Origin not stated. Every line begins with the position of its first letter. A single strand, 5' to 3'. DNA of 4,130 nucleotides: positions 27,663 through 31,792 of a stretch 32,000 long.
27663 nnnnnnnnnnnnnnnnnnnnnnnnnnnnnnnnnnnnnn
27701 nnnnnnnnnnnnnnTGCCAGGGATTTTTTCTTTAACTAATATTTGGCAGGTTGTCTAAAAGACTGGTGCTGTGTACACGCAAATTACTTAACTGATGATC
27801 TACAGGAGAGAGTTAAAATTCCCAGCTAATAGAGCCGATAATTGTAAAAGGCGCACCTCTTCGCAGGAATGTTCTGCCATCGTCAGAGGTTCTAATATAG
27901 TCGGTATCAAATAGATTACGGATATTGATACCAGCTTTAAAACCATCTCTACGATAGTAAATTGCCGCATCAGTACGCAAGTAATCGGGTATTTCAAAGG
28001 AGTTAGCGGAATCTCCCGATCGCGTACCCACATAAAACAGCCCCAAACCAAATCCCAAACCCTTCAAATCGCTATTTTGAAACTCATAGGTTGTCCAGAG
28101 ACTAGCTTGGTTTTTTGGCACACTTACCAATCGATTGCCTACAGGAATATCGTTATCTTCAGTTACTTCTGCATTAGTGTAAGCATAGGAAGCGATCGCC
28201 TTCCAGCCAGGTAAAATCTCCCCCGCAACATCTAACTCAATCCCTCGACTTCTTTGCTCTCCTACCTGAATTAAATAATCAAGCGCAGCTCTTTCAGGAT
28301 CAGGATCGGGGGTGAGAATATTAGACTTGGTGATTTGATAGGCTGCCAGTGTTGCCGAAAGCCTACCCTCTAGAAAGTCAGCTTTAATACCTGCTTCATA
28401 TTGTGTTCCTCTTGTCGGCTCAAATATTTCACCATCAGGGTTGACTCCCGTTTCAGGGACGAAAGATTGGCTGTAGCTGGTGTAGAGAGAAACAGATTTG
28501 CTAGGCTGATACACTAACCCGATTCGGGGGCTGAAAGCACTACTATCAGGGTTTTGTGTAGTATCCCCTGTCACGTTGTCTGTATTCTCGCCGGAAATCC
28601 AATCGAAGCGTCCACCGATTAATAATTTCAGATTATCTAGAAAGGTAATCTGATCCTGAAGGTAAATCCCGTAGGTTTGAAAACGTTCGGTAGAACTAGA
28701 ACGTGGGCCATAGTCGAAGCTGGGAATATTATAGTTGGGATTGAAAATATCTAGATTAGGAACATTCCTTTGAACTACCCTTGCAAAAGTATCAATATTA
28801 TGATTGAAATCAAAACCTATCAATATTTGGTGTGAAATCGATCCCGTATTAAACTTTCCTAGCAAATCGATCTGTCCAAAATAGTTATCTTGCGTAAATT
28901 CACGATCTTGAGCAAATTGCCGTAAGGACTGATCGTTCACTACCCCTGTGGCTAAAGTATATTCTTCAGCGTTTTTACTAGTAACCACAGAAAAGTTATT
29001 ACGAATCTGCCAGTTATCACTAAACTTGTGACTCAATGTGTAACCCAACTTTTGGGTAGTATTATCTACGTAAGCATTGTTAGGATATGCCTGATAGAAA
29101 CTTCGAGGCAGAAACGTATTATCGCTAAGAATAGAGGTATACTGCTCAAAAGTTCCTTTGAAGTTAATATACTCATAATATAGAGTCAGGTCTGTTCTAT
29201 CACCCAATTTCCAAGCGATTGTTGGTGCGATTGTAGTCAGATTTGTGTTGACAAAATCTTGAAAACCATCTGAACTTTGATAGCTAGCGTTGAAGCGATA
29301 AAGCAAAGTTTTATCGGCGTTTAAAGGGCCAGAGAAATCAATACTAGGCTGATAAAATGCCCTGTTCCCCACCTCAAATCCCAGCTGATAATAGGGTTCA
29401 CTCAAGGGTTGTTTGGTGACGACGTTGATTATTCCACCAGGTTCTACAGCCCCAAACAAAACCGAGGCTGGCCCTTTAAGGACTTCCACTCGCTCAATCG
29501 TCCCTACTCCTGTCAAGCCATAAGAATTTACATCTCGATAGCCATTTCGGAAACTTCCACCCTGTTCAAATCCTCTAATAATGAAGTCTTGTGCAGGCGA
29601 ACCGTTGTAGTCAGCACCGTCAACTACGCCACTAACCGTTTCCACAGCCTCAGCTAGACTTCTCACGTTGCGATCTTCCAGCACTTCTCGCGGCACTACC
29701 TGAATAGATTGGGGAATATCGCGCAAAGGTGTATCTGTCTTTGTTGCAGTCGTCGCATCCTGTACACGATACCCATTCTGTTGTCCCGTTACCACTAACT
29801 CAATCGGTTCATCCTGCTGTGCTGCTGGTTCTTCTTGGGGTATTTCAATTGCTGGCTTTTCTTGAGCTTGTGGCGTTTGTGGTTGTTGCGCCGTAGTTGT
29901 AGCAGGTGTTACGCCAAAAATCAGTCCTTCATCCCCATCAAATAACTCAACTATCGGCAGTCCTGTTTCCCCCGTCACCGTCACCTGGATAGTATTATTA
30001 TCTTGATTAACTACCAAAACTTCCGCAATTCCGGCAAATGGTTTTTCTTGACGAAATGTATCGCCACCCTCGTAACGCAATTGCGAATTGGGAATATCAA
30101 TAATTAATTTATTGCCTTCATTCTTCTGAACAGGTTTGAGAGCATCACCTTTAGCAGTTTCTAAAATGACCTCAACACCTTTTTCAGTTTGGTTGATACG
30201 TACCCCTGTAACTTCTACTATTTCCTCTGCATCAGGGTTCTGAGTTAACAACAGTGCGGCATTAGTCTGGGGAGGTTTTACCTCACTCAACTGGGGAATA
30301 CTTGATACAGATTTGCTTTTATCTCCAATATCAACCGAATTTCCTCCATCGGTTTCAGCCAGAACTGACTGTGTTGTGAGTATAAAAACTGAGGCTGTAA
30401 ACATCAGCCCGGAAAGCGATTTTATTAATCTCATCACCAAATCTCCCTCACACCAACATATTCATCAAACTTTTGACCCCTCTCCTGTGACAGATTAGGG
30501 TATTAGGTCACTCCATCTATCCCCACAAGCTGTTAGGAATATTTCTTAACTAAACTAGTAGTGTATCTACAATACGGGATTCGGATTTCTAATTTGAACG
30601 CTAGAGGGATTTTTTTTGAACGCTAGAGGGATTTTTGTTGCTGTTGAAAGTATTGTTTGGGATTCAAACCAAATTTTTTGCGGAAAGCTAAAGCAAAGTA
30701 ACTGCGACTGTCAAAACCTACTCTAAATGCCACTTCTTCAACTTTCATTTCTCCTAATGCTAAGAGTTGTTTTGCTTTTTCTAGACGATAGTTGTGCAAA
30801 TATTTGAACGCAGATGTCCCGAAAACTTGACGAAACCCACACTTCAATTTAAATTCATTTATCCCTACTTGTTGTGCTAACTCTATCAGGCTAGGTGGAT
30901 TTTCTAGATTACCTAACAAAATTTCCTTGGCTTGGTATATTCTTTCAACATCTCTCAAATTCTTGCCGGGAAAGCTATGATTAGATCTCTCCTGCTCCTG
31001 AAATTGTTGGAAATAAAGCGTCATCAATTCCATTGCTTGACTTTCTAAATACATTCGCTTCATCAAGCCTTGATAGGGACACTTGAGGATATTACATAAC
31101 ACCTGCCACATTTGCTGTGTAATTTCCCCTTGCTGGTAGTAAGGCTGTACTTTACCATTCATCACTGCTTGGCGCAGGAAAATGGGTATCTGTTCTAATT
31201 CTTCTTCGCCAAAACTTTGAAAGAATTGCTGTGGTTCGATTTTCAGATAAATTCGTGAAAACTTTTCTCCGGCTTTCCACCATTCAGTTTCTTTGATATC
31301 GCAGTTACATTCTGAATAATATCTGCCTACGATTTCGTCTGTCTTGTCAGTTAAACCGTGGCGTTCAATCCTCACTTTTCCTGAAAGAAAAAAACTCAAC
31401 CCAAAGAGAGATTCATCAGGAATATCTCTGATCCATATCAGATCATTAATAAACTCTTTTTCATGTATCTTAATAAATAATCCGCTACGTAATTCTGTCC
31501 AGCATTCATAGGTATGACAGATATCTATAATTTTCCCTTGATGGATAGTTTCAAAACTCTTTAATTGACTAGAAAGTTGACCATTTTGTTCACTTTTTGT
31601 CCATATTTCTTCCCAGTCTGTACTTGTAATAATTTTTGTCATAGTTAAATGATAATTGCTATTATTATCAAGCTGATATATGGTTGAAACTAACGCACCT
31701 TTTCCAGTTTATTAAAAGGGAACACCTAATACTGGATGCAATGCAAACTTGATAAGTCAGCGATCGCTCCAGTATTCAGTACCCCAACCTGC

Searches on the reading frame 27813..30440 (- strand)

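Call 71: search_protein_families(library=pfam, proteins=[window:27813-30440:-], max_evalue=0.0001)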
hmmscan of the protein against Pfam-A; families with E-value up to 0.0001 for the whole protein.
window:27813-30440:- (875 aa): 3 families
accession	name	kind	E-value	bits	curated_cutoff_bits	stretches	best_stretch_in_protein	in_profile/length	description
PF00593.30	TonB_dep_Rec_b-barrel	-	2.3e-71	242.4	27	1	410-843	2-436/436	TonB dependent receptor-like, beta-barrel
PF07715.20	Plug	-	5.1e-19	69.2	23.9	1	239-337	2-107/107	TonB-dependent Receptor Plug Domain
PF11741.13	AMIN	-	1e-14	54.8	20.5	1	80-174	2-98/101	AMIN domain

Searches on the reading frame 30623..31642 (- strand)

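Call 71: search_protein_families(library=pfam, proteins=[window:30623-31642:-], max_evalue=0.0001)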
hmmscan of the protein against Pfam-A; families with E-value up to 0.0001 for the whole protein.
window:30623-31642:- (339 aa): 2 families
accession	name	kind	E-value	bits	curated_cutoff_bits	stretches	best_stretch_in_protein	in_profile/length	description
PF12833.13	HTH_18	-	1.7e-22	79.9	33.6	1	255-333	1-79/80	Helix-turn-helix domain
PF00165.29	HTH_AraC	-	8e-10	39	26.6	1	297-333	7-42/42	Bacterial regulatory helix-turn-helix proteins, AraC family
